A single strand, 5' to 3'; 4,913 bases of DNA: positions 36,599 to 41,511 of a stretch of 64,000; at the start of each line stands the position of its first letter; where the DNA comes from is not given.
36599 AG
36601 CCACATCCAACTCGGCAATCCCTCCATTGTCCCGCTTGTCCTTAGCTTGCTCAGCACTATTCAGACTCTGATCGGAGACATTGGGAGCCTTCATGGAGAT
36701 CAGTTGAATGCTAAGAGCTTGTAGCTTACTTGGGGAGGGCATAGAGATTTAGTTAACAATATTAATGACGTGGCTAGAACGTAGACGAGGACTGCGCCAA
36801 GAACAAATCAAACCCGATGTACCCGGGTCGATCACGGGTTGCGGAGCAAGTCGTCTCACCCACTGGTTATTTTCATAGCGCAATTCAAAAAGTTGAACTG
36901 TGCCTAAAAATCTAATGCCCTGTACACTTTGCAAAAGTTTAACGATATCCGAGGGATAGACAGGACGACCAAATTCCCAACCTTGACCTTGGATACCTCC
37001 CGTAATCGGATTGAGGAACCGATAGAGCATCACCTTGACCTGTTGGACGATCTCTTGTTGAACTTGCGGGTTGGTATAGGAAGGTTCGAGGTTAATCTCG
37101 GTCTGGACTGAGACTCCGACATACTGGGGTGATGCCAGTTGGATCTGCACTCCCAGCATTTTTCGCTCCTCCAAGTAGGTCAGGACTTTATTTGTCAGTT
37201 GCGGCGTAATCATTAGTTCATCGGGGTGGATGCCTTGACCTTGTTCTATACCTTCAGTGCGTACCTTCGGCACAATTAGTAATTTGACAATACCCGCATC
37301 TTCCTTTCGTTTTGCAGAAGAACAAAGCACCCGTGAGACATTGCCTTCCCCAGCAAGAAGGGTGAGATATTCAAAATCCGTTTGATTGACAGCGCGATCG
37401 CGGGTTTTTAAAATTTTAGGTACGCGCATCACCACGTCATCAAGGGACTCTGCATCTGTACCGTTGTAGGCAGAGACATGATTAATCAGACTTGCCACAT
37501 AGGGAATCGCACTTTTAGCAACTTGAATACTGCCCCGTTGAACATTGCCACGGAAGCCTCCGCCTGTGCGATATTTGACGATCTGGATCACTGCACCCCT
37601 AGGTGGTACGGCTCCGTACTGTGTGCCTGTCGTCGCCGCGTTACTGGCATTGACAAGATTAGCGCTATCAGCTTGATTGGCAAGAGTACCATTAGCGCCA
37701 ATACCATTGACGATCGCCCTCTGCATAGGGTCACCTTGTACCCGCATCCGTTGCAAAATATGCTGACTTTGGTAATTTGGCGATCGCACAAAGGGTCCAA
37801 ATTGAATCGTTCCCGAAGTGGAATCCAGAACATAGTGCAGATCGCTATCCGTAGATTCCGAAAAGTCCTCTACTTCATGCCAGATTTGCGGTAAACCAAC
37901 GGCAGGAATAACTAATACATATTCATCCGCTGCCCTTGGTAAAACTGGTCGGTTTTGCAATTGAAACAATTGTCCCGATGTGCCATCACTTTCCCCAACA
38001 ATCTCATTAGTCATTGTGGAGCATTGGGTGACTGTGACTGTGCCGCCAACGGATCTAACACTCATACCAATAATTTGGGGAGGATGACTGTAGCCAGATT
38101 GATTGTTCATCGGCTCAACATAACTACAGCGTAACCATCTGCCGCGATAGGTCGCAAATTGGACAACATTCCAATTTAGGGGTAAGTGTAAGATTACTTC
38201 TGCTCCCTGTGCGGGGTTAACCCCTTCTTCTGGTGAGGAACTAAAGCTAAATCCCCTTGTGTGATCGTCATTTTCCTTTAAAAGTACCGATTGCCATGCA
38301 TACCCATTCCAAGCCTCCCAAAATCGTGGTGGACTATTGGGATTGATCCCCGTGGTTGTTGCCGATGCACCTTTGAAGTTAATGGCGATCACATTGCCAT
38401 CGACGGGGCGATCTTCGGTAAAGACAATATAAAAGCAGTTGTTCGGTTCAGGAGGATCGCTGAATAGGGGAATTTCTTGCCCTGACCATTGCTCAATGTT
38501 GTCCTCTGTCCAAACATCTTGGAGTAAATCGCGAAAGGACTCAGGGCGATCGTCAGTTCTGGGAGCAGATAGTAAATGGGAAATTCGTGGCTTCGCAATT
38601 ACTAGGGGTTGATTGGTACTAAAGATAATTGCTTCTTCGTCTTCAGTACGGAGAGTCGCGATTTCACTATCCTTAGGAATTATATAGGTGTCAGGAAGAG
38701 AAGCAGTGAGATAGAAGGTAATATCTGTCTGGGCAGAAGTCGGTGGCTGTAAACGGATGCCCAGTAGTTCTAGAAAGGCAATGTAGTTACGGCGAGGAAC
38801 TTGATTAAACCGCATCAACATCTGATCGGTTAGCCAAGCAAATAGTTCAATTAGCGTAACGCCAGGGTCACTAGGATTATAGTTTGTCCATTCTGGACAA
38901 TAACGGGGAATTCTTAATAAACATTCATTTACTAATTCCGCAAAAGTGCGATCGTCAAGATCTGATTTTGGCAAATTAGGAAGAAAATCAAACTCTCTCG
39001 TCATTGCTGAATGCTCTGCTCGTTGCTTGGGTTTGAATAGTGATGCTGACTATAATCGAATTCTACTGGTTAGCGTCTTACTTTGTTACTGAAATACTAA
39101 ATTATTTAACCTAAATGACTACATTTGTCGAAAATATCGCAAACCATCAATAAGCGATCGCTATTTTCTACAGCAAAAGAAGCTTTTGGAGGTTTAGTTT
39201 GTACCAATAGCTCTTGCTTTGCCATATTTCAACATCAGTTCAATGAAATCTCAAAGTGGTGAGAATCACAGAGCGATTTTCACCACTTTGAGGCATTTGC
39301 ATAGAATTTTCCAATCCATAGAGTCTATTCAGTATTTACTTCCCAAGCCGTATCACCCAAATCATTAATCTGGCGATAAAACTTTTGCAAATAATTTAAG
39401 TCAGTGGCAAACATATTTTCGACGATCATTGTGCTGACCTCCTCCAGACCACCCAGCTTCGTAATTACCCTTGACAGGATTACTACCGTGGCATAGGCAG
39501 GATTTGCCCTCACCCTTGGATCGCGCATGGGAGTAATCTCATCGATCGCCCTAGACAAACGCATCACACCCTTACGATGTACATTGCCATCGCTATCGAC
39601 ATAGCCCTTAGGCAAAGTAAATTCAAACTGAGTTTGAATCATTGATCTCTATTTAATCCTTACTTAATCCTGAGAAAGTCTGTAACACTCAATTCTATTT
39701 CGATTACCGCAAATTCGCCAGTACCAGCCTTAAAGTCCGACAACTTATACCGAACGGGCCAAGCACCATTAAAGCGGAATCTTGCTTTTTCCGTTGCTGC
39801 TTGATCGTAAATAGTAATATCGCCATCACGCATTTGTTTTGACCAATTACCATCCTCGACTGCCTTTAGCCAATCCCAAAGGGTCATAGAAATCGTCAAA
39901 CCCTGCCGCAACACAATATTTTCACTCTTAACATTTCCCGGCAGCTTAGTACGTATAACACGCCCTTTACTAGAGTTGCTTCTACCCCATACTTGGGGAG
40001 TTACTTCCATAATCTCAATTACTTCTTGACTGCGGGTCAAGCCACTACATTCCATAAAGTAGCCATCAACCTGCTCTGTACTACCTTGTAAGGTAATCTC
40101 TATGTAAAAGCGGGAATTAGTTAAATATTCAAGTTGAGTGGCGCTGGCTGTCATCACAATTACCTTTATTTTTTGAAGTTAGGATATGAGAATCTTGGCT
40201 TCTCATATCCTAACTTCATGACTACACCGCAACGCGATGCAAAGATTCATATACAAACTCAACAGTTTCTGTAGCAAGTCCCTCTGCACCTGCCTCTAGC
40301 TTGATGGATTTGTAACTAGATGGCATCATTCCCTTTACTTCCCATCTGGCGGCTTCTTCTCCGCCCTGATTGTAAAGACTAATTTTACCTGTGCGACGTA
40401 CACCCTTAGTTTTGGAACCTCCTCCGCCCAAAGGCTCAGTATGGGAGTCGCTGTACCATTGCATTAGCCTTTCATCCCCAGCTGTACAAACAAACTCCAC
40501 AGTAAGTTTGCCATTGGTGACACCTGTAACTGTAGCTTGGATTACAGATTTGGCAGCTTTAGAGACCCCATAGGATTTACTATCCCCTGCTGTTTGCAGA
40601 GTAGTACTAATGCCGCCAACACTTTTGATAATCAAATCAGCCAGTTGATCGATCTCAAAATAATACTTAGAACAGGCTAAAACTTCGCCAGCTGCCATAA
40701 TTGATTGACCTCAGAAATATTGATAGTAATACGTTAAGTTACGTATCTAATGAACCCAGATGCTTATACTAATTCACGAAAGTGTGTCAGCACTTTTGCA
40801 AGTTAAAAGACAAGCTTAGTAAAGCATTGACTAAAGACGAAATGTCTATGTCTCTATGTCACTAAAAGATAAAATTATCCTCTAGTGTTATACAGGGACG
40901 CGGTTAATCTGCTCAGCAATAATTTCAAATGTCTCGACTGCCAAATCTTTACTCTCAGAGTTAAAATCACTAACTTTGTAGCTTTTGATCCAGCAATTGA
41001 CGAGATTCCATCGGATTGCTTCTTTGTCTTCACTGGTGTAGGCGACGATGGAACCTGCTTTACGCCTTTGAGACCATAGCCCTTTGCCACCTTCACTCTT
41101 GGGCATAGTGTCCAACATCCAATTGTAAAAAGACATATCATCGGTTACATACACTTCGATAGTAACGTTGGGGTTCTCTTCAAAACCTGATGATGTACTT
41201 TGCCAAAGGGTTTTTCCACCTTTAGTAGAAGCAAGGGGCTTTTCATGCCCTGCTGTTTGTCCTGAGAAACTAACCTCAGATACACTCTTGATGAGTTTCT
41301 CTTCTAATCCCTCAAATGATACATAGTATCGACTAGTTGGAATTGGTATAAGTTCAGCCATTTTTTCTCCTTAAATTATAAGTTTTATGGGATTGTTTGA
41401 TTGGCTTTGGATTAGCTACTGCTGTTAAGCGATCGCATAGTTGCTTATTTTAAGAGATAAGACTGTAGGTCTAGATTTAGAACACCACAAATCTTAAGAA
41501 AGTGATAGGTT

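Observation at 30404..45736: Phage-tail-like contractile injection system locus wired to signalling proteins, with no phage head, lysis or integration genes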

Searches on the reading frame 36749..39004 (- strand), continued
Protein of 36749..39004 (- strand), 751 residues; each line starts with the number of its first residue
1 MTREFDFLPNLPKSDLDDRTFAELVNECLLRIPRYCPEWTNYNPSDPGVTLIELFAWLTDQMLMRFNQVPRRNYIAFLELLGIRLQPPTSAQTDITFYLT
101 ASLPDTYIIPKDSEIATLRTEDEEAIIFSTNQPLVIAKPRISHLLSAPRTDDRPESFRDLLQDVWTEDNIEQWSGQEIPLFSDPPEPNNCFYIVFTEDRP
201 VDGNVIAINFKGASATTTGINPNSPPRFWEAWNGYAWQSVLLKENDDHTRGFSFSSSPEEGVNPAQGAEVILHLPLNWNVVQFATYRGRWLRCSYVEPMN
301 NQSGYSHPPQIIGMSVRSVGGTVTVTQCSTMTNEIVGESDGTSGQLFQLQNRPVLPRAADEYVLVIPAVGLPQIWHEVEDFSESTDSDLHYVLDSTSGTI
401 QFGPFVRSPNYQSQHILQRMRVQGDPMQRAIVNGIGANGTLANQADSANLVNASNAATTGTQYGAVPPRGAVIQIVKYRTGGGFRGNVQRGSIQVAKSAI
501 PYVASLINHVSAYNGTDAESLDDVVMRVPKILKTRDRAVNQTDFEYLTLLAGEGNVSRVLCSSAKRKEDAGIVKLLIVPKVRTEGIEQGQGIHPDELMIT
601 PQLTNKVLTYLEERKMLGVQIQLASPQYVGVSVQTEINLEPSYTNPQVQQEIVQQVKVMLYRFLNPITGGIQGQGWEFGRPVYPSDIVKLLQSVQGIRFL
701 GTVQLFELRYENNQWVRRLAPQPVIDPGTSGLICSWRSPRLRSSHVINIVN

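Call 30: find_encoding_contigs(protein=P0012, flank=10000, max_places=3)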
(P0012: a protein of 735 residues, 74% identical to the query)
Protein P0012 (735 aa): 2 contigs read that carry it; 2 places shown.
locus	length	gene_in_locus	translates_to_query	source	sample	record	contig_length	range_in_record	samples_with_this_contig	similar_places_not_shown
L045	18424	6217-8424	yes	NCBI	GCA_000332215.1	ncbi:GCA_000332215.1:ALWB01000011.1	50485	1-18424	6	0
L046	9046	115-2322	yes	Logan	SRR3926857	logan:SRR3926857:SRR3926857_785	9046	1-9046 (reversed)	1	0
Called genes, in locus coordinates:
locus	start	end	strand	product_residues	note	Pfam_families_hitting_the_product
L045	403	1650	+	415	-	PF00072:Response_reg, PF00563:EAL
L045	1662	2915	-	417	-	PF06838:Met_gamma_lyase, PF00155:Aminotran_1_2 (weak), PF01053:Cys_Met_Meta_PP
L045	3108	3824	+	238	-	PF03740:PdxJ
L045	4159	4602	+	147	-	PF04965:GPW_gp25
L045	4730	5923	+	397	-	-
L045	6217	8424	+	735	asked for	-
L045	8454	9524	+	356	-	PF09684:Tail_P2_I (weak)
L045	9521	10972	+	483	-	PF13709:DUF4159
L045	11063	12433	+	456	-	PF02743:dCache_1, PF22673:MCP-like_PDC_1, PF00672:HAMP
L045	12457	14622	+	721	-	PF23381:Beta-prop_IFT122_1st, PF24796:WDR55, PF24807:WD40_CDC20-Fz (weak), PF25175:Beta-prop_WDR5, PF23414:Beta-prop_EML_2 (weak), PF23775:Beta-prop_RIG_2nd (weak), PF25174:Beta-prop_THOC3, PF24814:WD40_Prp19, +17 more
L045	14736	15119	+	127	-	PF00903:Glyoxalase, PF13669:Glyoxalase_4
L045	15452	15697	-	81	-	-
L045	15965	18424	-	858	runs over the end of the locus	PF09137:Glucodextran_N, PF00723:Glyco_hydro_15, PF00686:CBM_20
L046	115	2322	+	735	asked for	-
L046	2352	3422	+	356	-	PF09684:Tail_P2_I (weak)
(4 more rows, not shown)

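Call 32: search_solved_structures(query=window:36749-39004:-, max_evalue=0.001)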
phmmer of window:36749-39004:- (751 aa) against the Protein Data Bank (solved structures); distinct sequences matched with E-value up to 0.001: 2.
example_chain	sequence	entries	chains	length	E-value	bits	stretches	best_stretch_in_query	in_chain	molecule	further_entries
9gtp_1K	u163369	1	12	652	5.8e-111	374.9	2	11-408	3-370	Baseplate protein J-like domain-containing protein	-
8kea_b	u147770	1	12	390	0.00013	23.2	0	468-659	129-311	wedge protein gp31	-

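Call 83: search_protein_families(library=phrogs, proteins=[window:36749-39004:-], max_evalue=0.01)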
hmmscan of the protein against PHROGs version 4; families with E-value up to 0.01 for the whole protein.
window:36749-39004:- (751 aa): 2 families
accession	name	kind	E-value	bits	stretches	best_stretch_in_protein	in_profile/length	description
phrog_6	-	tail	7.6e-20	72.1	2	478-697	197-371/548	baseplate wedge subunit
phrog_219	-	tail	2.1e-09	37.5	1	463-656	235-421/598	baseplate wedge subunit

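Call 84: find_encoding_contigs(protein=P0249, flank=500, max_places=10)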
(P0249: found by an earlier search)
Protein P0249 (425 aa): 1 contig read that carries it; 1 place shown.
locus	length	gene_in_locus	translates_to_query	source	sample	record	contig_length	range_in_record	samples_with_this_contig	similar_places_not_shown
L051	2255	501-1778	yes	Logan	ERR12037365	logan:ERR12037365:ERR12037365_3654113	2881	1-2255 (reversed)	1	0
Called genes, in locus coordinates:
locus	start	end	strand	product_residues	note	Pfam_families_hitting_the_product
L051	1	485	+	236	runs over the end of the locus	PF00072:Response_reg, PF00196:GerE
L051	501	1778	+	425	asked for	PF14065:Pvc16_N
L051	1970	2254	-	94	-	?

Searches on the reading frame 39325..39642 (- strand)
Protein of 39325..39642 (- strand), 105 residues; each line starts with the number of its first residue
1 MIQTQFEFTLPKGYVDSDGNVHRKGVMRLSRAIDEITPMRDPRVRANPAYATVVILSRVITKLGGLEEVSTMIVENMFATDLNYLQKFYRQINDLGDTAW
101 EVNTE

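Call 3: search_protein_families(library=pfam, proteins=[window:39325-39642:-], max_evalue=0.01)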
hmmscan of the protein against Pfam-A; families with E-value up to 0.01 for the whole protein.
window:39325-39642:- (105 aa): 0 families

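Call 11: search_protein_families(library=ncbifam, proteins=[window:39325-39642:-], max_evalue=0.01)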
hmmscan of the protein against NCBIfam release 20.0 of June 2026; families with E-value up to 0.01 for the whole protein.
window:39325-39642:- (105 aa): 0 families

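Call 64: search_solved_structures(query=window:39325-39642:-, max_evalue=1)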
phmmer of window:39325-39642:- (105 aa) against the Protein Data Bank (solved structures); distinct sequences matched with E-value up to 1: 0.

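Call 83: search_protein_families(library=phrogs, proteins=[window:39325-39642:-], max_evalue=0.01)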
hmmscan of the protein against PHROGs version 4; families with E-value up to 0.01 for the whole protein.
window:39325-39642:- (105 aa): 1 family
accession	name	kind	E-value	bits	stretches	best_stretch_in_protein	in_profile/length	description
phrog_508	-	tail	1.8e-05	25.4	1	6-88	25-119/155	tail assembly chaperone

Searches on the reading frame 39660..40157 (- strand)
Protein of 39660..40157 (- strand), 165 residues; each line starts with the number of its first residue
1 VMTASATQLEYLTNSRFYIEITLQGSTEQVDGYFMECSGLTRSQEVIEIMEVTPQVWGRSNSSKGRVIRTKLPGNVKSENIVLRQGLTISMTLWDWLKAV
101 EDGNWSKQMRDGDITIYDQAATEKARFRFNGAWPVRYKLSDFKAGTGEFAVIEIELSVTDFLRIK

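Call 3: search_protein_families(library=pfam, proteins=[window:39660-40157:-], max_evalue=0.01)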
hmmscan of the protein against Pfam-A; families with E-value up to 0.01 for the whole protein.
window:39660-40157:- (165 aa): 1 family
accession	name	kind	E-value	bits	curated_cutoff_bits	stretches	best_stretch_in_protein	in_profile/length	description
PF06841.18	Phage_T4_gp19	-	2.3e-29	102.3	28.2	1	14-161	2-133/134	T4-like virus tail tube protein gp19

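Call 11: search_protein_families(library=ncbifam, proteins=[window:39660-40157:-], max_evalue=0.01)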
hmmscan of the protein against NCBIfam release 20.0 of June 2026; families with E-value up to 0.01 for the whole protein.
window:39660-40157:- (165 aa): 3 families
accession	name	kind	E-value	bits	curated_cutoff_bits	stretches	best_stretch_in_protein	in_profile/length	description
TIGR02241.1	TIGR02241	subfamily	4.1e-23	81.7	62.4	1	10-162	2-139/141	conserved hypothetical phage tail region protein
NF053770.1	CIS5_fam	equivalog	1.9e-11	43.8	260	1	16-164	10-143/148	CIS5 family contractile injection system inner tube adaptor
NF053769.1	CIS1_fam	equivalog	7.5e-08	32.6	220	1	70-161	49-142/150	CIS1 family contractile injection system inner tube protein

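Call 83: search_protein_families(library=phrogs, proteins=[window:39660-40157:-], max_evalue=0.01)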
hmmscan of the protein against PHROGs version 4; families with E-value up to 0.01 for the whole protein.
window:39660-40157:- (165 aa): 1 family
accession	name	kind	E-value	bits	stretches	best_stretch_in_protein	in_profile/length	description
phrog_4542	-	tail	5.9e-09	36.6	1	13-156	27-173/214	tail tube protein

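Call 94: search_solved_structures(query=window:39660-40157:-, max_evalue=0.001)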
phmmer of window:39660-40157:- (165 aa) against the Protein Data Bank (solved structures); distinct sequences matched with E-value up to 0.001: 6.
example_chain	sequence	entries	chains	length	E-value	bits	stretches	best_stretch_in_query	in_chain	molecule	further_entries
9r9h_B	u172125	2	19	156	3.5e-06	30.5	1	15-157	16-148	Phage tail protein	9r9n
9qgl_1A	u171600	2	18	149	5.4e-05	26.7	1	71-158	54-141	Phage tail protein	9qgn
9rce_I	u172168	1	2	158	6.5e-05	26.4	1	55-157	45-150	Conserved hypothetical phage tail region protein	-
6j0b_a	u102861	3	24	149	0.00011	25.6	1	71-157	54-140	Pvc1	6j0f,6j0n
7adz_1a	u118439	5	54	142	0.00021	24.8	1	63-157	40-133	Phage tail protein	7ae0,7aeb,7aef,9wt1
7aeb_Y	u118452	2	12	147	0.0003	24.2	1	68-162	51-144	Phospholipid/glycerol acyltransferase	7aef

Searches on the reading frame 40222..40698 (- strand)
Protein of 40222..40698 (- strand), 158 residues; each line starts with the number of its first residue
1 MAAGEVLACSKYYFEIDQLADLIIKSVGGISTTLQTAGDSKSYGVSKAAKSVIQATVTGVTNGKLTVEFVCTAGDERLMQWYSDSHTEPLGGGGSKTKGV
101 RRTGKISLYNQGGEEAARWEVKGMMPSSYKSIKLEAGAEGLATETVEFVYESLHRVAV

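Call 3: search_protein_families(library=pfam, proteins=[window:40222-40698:-], max_evalue=0.01)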
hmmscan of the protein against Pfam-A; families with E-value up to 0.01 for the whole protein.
window:40222-40698:- (158 aa): 1 family
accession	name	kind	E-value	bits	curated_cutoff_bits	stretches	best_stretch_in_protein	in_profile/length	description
PF06841.18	Phage_T4_gp19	-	6.7e-18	65.3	28.2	1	11-153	4-133/134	T4-like virus tail tube protein gp19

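Call 11: search_protein_families(library=ncbifam, proteins=[window:40222-40698:-], max_evalue=0.01)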
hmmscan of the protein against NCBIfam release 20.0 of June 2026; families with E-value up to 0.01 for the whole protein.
window:40222-40698:- (158 aa): 2 families
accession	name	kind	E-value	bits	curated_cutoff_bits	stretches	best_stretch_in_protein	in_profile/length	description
TIGR02241.1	TIGR02241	subfamily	6.9e-16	58.3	62.4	1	6-155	3-140/141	conserved hypothetical phage tail region protein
NF053770.1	CIS5_fam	equivalog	0.0025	17.5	260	1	112-156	99-143/148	CIS5 family contractile injection system inner tube adaptor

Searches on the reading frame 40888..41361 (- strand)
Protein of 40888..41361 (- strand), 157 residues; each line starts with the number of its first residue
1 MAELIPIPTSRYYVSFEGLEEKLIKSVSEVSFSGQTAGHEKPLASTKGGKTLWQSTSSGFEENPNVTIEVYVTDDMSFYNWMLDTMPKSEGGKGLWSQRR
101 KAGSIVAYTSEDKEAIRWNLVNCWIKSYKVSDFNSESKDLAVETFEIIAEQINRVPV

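Call 3: search_protein_families(library=pfam, proteins=[window:40888-41361:-], max_evalue=0.01)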
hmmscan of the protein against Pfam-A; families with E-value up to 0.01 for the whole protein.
window:40888-41361:- (157 aa): 1 family
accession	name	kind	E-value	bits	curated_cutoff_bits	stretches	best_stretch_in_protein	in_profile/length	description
PF06841.18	Phage_T4_gp19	-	3.1e-20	72.8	28.2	1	9-152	2-133/134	T4-like virus tail tube protein gp19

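Call 11: search_protein_families(library=ncbifam, proteins=[window:40888-41361:-], max_evalue=0.01)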
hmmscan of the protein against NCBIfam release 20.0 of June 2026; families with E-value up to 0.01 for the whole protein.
window:40888-41361:- (157 aa): 3 families
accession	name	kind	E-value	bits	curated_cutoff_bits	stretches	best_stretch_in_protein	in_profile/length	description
TIGR02241.1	TIGR02241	subfamily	1.3e-22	80.1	62.4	1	6-154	3-140/141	conserved hypothetical phage tail region protein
NF053769.1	CIS1_fam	equivalog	9e-05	22.7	220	1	94-154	83-147/150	CIS1 family contractile injection system inner tube protein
NF053770.1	CIS5_fam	equivalog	0.00046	19.9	260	1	63-155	58-143/148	CIS5 family contractile injection system inner tube adaptor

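Call 83: search_protein_families(library=phrogs, proteins=[window:40888-41361:-], max_evalue=0.01)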
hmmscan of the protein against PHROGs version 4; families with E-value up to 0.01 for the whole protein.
window:40888-41361:- (157 aa): 1 family
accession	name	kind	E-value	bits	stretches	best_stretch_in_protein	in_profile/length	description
phrog_4542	-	tail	1e-05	26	1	65-147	83-173/214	tail tube protein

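Call 95: search_solved_structures(query=window:40888-41361:-, max_evalue=0.001)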
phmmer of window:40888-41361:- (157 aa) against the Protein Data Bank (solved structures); distinct sequences matched with E-value up to 0.001: 2.
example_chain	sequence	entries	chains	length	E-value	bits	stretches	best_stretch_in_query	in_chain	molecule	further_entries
8bl4_v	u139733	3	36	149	0.0004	23.5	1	12-152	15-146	Phage tail protein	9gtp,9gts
7b5h_AM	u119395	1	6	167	0.00044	23.4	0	115-147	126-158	All3323 protein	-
